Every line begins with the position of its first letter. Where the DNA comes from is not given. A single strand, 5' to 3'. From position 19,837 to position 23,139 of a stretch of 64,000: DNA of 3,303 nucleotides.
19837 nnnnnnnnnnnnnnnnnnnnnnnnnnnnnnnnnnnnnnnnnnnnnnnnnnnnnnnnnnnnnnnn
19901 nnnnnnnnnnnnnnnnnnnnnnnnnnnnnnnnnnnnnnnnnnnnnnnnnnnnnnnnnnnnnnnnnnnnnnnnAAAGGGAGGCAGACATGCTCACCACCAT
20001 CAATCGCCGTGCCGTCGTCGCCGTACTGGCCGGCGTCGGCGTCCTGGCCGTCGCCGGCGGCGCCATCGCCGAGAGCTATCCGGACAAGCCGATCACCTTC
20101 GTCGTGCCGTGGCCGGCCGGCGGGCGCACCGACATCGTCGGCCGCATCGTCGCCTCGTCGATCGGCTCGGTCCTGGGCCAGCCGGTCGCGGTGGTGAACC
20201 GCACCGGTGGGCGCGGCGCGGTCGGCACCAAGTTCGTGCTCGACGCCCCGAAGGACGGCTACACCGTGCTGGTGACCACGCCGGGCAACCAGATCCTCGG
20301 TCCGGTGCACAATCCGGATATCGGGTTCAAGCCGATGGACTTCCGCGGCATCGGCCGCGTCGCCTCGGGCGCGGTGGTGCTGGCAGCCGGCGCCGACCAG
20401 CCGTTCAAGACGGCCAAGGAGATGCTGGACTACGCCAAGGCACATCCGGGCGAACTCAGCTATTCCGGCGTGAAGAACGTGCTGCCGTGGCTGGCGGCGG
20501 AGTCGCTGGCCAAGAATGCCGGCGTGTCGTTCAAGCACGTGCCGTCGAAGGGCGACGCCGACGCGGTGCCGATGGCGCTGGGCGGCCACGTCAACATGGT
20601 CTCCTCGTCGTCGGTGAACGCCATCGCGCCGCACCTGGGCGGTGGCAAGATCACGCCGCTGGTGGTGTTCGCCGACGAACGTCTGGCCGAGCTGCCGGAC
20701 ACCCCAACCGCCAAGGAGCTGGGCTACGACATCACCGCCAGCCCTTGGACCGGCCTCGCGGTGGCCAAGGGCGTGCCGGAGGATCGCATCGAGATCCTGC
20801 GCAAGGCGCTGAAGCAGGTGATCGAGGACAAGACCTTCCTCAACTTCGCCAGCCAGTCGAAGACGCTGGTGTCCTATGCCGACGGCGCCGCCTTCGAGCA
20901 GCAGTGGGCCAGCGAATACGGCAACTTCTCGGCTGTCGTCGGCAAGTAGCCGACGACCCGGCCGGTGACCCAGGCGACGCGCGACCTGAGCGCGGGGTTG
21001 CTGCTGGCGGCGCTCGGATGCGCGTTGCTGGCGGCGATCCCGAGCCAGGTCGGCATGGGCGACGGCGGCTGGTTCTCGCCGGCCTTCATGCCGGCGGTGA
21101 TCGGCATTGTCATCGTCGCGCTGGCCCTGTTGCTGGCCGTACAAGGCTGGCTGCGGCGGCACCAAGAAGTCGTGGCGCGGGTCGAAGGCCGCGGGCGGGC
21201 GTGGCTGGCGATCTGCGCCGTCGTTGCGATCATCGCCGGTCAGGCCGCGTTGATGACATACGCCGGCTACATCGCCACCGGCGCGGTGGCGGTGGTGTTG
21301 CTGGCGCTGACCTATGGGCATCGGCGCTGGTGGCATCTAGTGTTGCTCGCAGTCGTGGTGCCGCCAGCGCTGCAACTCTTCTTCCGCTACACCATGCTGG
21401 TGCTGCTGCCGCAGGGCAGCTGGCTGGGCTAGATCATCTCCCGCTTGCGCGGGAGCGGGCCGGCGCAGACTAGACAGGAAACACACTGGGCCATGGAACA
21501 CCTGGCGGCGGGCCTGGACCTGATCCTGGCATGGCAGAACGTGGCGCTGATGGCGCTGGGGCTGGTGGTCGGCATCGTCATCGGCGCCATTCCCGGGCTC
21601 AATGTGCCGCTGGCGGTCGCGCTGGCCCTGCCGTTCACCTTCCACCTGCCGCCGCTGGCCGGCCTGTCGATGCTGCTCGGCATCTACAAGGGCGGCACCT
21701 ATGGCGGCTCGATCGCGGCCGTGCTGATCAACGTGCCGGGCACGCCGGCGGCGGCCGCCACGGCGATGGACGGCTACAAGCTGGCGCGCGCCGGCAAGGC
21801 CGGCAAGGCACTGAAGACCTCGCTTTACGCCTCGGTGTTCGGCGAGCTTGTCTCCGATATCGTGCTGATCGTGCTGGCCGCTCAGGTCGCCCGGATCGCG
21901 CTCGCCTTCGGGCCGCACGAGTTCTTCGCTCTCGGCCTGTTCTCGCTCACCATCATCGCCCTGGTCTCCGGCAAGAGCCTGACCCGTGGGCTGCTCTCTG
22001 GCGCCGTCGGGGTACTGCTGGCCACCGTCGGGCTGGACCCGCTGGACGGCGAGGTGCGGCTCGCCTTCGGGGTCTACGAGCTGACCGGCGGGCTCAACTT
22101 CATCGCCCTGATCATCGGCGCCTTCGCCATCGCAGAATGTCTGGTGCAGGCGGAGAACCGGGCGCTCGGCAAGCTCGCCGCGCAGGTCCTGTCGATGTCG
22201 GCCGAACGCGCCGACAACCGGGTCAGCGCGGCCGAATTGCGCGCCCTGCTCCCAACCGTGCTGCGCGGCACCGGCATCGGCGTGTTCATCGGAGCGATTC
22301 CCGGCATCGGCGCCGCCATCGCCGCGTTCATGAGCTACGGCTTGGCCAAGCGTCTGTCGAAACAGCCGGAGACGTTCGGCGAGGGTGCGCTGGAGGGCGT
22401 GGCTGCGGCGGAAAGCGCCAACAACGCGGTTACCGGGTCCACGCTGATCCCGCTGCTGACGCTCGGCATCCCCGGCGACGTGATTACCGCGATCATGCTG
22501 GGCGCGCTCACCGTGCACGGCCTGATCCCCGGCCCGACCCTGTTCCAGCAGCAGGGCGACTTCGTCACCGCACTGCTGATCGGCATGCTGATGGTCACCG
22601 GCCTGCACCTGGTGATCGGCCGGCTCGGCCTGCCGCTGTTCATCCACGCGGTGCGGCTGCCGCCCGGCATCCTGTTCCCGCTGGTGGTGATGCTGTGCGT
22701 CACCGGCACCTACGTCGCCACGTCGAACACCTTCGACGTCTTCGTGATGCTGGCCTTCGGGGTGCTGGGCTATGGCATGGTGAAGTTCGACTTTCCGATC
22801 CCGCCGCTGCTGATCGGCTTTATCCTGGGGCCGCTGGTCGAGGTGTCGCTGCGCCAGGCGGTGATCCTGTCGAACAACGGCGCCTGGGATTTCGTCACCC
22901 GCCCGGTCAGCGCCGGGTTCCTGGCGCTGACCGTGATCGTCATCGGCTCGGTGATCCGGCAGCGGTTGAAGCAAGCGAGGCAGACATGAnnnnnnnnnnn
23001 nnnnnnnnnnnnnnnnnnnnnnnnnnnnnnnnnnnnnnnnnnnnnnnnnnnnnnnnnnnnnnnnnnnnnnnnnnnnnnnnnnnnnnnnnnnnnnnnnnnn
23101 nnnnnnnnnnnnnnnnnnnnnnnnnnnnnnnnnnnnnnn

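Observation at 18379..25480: Cryptic TTT-transporter catabolic operon: PHP-like DUF3604 protein, tctCBA, enolase-superfamily enzyme and BON-MscS, divergent from a 2-hydroxyacid dehydrogenase and TIM-barrel isomerase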

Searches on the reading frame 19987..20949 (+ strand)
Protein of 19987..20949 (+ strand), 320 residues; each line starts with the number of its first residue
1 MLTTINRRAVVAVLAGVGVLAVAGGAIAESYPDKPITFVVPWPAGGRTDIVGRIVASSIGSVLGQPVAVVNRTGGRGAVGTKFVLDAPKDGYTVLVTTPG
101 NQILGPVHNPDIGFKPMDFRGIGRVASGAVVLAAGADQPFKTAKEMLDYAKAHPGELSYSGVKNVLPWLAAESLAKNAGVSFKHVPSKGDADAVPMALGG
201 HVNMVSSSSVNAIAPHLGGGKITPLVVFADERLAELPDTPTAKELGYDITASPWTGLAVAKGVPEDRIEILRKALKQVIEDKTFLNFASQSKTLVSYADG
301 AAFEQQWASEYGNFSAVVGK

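Call 14: search_protein_families(library=pfam, proteins=[window:19987-20949:+])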
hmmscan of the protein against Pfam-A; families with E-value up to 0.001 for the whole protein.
window:19987-20949:+ (320 aa): 1 family
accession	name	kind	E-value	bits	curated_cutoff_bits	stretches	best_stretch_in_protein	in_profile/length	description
PF03401.19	TctC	-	2.5e-40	139.2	27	1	52-292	2-243/274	Tripartite tricarboxylate transporter family receptor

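Call 15: search_protein_families(library=ncbifam, proteins=[window:19987-20949:+], max_evalue=0.01)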
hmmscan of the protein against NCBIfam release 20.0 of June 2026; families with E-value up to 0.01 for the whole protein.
window:19987-20949:+ (320 aa): 0 families

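Call 44: search_solved_structures(query=window:19987-20949:+, max_evalue=1e-10)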
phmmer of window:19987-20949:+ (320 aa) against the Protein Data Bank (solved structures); distinct sequences matched with E-value up to 1e-10: 11.
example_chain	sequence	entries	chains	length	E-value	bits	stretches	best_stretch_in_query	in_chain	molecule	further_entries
25hk_A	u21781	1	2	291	3.9e-44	154.2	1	26-308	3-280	Tripartite tricarboxylate transporter substrate binding protein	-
4x9t_A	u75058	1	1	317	2.6e-40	141.7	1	28-319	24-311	Uncharacterized protein UPF0065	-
2dvz_A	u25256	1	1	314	8.7e-37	130.1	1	28-285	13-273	Putative exported protein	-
2f5x_A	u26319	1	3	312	4.9e-32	114.5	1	30-289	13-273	BugD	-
8hka_A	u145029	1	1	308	3.8e-29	105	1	35-279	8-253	Periplasmic terephthalate binding protein (TBP)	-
8hk9_D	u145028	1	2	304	6.5e-29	104.2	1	36-279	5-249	Periplasmic terephthalate binding protein (TBP)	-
2qpq_A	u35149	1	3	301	1.2e-28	103.4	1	30-278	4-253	protein Bug27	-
8hkb_A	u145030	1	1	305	4.2e-28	101.6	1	36-279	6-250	Periplasmic terephthalate binding protein (TBP)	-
6hke_A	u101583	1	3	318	9e-27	97.2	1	31-281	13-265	Possible TctC subunit of the Tripartite Tricarboxylate Transport(TTT) Family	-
5oei_A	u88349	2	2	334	3.3e-25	92.1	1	30-272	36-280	Uncharacterized protein family UPF0065:Tat pathway signal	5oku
7ndr_A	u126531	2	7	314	1.3e-21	80.2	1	33-277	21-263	Tripartite tricarboxylate transporter substrate binding protein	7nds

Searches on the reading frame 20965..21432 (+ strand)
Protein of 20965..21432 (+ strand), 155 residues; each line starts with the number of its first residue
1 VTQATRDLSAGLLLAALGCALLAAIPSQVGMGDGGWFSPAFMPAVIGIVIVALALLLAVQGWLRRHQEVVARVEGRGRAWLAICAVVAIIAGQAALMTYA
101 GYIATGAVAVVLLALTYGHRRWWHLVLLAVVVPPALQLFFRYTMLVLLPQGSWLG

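Call 14: search_protein_families(library=pfam, proteins=[window:20965-21432:+])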
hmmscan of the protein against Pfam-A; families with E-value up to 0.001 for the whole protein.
window:20965-21432:+ (155 aa): 1 family
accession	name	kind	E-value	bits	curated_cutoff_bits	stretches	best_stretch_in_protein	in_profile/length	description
PF07331.16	TctB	-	7.6e-14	52.5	29.1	1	10-149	3-137/137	Tripartite tricarboxylate transporter TctB family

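Call 15: search_protein_families(library=ncbifam, proteins=[window:20965-21432:+], max_evalue=0.01)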
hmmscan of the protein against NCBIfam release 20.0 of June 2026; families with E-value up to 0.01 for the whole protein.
window:20965-21432:+ (155 aa): 0 families

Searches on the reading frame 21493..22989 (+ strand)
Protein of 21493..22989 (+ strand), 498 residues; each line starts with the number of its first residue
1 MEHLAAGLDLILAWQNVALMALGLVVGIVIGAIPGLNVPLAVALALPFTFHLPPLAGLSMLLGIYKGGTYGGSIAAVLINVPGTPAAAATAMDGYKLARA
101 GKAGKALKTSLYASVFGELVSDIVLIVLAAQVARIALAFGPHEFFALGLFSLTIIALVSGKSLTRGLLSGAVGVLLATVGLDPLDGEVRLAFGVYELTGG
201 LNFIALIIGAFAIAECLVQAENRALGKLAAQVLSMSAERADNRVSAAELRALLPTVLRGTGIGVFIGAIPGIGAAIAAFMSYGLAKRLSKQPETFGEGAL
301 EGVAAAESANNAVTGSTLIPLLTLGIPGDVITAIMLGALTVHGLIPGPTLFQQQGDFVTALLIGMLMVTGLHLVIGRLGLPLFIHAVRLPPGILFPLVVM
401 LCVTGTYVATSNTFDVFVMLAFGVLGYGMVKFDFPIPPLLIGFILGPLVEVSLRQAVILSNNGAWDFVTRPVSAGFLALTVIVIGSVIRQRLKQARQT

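Call 14: search_protein_families(library=pfam, proteins=[window:21493-22989:+])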
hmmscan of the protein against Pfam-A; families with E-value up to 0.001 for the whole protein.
window:21493-22989:+ (498 aa): 1 family
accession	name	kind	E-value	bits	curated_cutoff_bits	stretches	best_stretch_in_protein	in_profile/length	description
PF01970.21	TctA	-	4.4e-142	474.1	28.9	1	18-440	2-422/423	Tripartite tricarboxylate transporter TctA family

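Call 15: search_protein_families(library=ncbifam, proteins=[window:21493-22989:+], max_evalue=0.01)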
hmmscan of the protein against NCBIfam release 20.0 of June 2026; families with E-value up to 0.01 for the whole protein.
window:21493-22989:+ (498 aa): 0 families
